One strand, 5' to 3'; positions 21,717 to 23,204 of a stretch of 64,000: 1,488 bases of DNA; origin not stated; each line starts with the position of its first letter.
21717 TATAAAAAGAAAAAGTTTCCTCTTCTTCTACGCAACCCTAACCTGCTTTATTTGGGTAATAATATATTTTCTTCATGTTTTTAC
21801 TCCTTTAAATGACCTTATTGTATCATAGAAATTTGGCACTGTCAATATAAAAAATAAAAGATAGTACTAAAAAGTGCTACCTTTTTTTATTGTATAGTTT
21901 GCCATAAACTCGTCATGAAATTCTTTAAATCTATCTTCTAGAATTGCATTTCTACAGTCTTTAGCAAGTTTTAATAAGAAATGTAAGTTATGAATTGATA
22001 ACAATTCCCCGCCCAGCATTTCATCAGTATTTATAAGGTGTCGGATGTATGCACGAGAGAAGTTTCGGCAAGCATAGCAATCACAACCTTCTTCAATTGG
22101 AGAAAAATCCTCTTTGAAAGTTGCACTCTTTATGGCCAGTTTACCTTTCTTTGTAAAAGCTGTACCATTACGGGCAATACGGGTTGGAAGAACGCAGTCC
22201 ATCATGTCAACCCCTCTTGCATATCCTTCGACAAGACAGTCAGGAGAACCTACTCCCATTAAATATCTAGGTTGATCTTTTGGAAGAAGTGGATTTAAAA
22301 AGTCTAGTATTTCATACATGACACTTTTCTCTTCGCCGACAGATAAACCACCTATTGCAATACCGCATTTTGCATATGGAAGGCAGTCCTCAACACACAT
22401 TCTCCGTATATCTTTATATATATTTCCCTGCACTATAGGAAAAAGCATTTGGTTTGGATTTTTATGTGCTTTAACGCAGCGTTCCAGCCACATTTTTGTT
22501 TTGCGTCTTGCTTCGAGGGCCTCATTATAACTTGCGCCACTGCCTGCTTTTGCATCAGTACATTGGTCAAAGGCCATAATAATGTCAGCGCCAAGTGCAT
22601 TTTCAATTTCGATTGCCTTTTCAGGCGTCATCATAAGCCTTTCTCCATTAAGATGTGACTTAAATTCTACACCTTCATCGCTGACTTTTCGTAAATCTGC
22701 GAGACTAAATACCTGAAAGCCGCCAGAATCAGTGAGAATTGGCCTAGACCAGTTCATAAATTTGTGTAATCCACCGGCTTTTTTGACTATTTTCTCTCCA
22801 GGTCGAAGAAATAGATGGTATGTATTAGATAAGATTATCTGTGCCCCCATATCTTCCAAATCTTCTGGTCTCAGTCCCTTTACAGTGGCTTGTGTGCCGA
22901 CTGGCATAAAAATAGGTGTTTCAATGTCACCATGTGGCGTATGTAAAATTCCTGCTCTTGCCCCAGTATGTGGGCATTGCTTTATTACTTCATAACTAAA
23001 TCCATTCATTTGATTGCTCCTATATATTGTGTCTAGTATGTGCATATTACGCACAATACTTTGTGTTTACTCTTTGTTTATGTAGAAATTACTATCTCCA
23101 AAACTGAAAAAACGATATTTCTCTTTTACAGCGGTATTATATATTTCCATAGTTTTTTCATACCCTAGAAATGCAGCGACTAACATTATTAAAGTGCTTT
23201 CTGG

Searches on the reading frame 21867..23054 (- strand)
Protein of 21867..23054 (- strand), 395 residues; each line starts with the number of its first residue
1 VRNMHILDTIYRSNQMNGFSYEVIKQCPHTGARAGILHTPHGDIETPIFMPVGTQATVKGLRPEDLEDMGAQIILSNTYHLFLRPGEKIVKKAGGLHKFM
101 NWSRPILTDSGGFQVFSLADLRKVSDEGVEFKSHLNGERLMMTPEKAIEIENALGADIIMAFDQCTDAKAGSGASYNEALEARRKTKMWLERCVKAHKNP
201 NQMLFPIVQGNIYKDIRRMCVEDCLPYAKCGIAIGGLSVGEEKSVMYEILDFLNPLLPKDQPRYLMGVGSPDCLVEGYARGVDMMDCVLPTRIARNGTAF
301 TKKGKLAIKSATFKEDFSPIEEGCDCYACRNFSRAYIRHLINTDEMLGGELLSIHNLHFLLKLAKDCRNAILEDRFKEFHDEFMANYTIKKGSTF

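Call 41: search_protein_families(library=pfam, proteins=[window:21867-23054:-], max_evalue=0.00001)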
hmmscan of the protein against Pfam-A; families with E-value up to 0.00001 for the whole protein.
window:21867-23054:- (395 aa): 1 family
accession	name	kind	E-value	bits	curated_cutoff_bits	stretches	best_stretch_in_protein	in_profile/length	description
PF01702.25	TGT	-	2.6e-157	523.9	26.3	1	31-387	2-355/357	Queuine tRNA-ribosyltransferase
